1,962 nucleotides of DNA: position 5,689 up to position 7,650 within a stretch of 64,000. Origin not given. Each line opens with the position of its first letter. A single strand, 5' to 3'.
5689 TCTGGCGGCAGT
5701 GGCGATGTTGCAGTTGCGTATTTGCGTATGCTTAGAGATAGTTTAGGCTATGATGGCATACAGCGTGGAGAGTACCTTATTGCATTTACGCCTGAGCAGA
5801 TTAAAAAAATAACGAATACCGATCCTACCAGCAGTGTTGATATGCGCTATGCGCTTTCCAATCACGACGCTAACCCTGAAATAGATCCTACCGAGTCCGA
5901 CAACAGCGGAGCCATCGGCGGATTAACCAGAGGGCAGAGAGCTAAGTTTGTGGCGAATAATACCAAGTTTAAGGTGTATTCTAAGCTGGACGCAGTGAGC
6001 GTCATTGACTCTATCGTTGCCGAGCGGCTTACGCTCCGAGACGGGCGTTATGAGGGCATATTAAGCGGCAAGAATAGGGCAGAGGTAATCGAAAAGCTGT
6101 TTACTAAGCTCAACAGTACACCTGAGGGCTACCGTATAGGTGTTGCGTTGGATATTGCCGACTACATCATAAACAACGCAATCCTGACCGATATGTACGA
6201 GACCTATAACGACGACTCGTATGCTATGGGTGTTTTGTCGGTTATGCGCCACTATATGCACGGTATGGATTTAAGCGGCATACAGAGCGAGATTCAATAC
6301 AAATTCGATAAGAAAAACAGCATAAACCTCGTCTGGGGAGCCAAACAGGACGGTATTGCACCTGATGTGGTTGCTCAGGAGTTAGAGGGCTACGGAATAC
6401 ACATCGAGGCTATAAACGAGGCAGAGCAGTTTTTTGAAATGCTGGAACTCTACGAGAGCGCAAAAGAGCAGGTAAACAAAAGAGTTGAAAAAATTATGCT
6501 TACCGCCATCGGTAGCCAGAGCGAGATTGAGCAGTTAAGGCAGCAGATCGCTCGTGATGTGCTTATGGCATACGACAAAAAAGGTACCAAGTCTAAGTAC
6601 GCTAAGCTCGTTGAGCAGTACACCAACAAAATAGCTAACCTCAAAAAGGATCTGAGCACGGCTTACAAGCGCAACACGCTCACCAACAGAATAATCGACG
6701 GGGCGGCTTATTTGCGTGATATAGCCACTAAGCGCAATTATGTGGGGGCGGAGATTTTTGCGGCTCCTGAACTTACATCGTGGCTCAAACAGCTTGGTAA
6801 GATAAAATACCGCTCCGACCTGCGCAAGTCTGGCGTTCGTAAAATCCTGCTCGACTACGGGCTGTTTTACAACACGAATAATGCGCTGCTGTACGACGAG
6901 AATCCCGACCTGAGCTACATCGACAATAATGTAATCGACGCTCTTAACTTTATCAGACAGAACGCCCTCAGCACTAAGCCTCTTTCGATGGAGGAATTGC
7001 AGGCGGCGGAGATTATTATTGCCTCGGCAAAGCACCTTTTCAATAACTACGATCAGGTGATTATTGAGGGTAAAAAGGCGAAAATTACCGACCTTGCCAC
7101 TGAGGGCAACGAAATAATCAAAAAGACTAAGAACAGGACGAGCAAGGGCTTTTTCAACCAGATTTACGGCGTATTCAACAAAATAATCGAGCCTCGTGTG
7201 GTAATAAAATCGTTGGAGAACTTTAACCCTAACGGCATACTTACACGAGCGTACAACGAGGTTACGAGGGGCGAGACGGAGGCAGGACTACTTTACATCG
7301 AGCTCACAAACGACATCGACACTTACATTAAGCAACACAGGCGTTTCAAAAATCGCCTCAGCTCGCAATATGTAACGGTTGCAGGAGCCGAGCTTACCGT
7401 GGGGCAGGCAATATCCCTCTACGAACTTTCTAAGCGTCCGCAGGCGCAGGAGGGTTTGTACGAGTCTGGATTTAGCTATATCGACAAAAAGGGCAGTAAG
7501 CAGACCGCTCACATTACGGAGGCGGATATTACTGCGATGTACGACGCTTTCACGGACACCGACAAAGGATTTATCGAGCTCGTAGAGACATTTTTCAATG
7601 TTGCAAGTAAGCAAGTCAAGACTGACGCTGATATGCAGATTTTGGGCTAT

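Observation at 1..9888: Giant (>3,290 aa) polyvalent protein with a zincin domain and effector-like modules punctuated by a recurring RYAL linker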

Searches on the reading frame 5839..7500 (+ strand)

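Call 6: search_protein_families(library=pfam, proteins=[window:5839-7500:+], max_evalue=1)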
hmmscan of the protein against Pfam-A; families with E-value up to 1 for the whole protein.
window:5839-7500:+ (554 aa): 4 families
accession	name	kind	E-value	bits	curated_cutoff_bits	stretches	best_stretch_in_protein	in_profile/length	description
PF11488.14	Lge1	-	0.058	14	25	1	200-242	16-58/71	Transcriptional regulatory protein LGE1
PF19486.4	DUF6022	-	0.11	12.8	25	1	115-170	36-92/155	Family of unknown function (DUF6022)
PF24642.1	DUF7636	-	0.13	12.7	27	1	210-268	41-98/99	Domain of unknown function (DUF7636)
PF24531.2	ANC1_spectrin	-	0.77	10.6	27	1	222-275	35-88/95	Nuclear anchorage protein 1, spectrin repeat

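Call 75: search_protein_families(library=phrogs, proteins=[window:5839-7500:+], max_evalue=0.01)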
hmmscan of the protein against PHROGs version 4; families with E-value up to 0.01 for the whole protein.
window:5839-7500:+ (554 aa): 0 families
